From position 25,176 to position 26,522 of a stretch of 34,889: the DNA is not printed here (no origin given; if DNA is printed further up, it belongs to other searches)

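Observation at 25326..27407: Translationally coupled ATP-grasp ligase + atypical radical SAM enzyme, two-gene operon with no precursor peptide in view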

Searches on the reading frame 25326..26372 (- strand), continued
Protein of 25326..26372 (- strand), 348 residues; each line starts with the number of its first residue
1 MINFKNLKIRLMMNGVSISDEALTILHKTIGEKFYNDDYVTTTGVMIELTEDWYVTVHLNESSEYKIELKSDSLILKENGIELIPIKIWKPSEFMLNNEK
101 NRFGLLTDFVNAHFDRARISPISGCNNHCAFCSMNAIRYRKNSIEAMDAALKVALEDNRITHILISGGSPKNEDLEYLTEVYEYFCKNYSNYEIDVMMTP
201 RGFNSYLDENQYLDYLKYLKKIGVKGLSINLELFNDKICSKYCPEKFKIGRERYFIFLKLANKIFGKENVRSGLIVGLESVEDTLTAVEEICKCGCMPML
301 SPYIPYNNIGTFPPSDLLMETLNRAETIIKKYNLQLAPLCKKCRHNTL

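Call 93: find_homologous_proteins(query=P0274, max_evalue=1e-20)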
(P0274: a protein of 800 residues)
Query P0274 (800 aa): 31 proteins with E <= 1e-20 among 8000 candidates.
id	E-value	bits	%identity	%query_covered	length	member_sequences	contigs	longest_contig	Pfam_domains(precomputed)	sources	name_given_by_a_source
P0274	0.0e+0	1846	100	100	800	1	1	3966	PF04055.28,PF02786.23,PF02655.20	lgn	-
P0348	0.0e+0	1622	88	100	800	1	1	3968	PF04055.28,PF02655.20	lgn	-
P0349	0.0e+0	1600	86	100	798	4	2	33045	PF04055.28,PF02786.23,PF02655.20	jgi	jgi:hypothetical protein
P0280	1.4e-181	624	41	99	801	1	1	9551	PF04055.28,PF02655.20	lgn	-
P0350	8.9e-174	598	41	98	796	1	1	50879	PF04055.28,PF02655.20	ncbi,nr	ncbi:MAG: radical SAM protein [Rhodospirillales bacterium]|nr:radical SAM protein [Rhodospirillales 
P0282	6.3e-172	592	38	99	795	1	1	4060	PF04055.28,PF02655.20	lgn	-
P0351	8.2e-172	592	38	99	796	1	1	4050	PF04055.28,PF02655.20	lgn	-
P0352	5.1e-169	582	39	98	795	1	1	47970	PF04055.28,PF02655.20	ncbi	-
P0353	9.9e-167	575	38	99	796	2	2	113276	PF04055.28,PF02655.20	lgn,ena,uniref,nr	uniref:ATP-grasp domain-containing protein n=1 Tax=Candidatus Kentrum sp. TC TaxID=2126339 RepID=A0A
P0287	1.6e-166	574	39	98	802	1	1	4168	PF04055.28,PF02655.20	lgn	-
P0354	3.1e-147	510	37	98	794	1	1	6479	PF04055.28,PF02655.20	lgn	-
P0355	4.6e-147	510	34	99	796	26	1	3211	PF04055.28,PF02655.20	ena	-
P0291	6.8e-146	506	34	99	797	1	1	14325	PF04055.28,PF02655.20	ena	-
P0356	7.3e-143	496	34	98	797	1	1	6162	PF04055.28,PF02655.20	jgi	jgi:uncharacterized radical SAM superfamily protein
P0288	6.2e-141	489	35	98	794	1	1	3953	PF04055.28,PF02655.20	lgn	-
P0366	8.1e-74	267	27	98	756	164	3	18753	PF04055.28,PF02655.20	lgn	-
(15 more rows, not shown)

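Call 94: find_encoding_contigs(protein=P0350, flank=8000, max_places=1)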
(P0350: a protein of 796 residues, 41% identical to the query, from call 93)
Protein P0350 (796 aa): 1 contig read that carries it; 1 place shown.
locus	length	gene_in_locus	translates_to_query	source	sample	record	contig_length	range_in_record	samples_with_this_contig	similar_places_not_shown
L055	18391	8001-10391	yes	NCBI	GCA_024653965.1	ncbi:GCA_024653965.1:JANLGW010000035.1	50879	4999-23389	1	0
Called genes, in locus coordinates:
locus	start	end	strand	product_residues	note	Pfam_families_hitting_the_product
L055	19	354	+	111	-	-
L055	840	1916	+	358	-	PF18723:HMUDK_hel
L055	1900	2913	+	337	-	PF00303:Thymidylat_synt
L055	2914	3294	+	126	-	PF01648:ACPS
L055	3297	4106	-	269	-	-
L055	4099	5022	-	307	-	PF06114:Peptidase_M78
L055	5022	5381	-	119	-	PF13744:HTH_37 (faint), PF12844:HTH_19, PF13560:HTH_31, PF01381:HTH_3, PF13443:HTH_26 (faint)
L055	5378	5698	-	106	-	-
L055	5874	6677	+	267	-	PF22769:DCD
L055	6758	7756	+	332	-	-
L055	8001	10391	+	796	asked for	PF02655:ATP-grasp_3 (weak), PF04055:Radical_SAM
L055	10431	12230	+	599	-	PF10017:Methyltransf_33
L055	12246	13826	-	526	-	PF00805:Pentapeptide (faint), PF13599:Pentapeptide_4 (weak)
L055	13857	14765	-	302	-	PF02899:Phage_int_SAM_1, PF13495:Phage_int_SAM_4 (faint), PF00589:Phage_integrase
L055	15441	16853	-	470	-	PF25917:BSH_RND (weak), PF25919:BSH_CusB (weak), PF25973:BSH_CzcB (weak), PF25988:HH_CyaD, PF25994:HH_AprE, PF26002:Beta-barrel_AprE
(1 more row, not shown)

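Call 95: find_encoding_contigs(protein=P0353, flank=8000, max_places=1)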
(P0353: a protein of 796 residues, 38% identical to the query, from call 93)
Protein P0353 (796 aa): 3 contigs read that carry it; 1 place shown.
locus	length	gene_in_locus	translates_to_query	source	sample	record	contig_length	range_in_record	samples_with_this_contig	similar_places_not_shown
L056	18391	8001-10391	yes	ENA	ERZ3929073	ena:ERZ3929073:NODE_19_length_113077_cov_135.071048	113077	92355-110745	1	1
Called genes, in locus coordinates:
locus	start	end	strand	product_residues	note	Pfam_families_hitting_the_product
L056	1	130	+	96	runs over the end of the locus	PF04358:DsrC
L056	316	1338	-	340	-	PF00480:ROK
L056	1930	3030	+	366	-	PF00155:Aminotran_1_2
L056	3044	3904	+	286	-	PF02826:2-Hacid_dh_C (faint), PF03446:NAD_binding_2 (weak), PF03807:F420_oxidored, PF02153:PDH_N, PF20463:PDH_C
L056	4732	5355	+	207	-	PF16264:SatD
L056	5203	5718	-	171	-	-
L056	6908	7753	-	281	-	PF01548:DEDD_Tnp_IS110 (weak)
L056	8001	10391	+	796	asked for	PF02655:ATP-grasp_3, PF04055:Radical_SAM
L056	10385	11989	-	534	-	PF13576:Pentapeptide_3 (faint), PF00805:Pentapeptide (weak), PF13599:Pentapeptide_4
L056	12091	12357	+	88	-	-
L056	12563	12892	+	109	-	-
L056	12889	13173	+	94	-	PF02604:PhdYeFM_antitox (weak)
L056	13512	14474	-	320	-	PF02899:Phage_int_SAM_1, PF13102:Phage_int_SAM_5 (faint), PF13495:Phage_int_SAM_4 (weak), PF00589:Phage_integrase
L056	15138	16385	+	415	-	PF13393:tRNA-synt_His, PF00587:tRNA-synt_2b, PF03129:HGTP_anticodon (weak)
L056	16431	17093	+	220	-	PF09976:TPR_21, PF07719:TPR_2 (faint), PF13432:TPR_16 (faint), PF13174:TPR_6 (faint), PF14559:TPR_19 (faint)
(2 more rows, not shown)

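Call 96: find_encoding_contigs(protein=P0366, flank=8000, max_places=1)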
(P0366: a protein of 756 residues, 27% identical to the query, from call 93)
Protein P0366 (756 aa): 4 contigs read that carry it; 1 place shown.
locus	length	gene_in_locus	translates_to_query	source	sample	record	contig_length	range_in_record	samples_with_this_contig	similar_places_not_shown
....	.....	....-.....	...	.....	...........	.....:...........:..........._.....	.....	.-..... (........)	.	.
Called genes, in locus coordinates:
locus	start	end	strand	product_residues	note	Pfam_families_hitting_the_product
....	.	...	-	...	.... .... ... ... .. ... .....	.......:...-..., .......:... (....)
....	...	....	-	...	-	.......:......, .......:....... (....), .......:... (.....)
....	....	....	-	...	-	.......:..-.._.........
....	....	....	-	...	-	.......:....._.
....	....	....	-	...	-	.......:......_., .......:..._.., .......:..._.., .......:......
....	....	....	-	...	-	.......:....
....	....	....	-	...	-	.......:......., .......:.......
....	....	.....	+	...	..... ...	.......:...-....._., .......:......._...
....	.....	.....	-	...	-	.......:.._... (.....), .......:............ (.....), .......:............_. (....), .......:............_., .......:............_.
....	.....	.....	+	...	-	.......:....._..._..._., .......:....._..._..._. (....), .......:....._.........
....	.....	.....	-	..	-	?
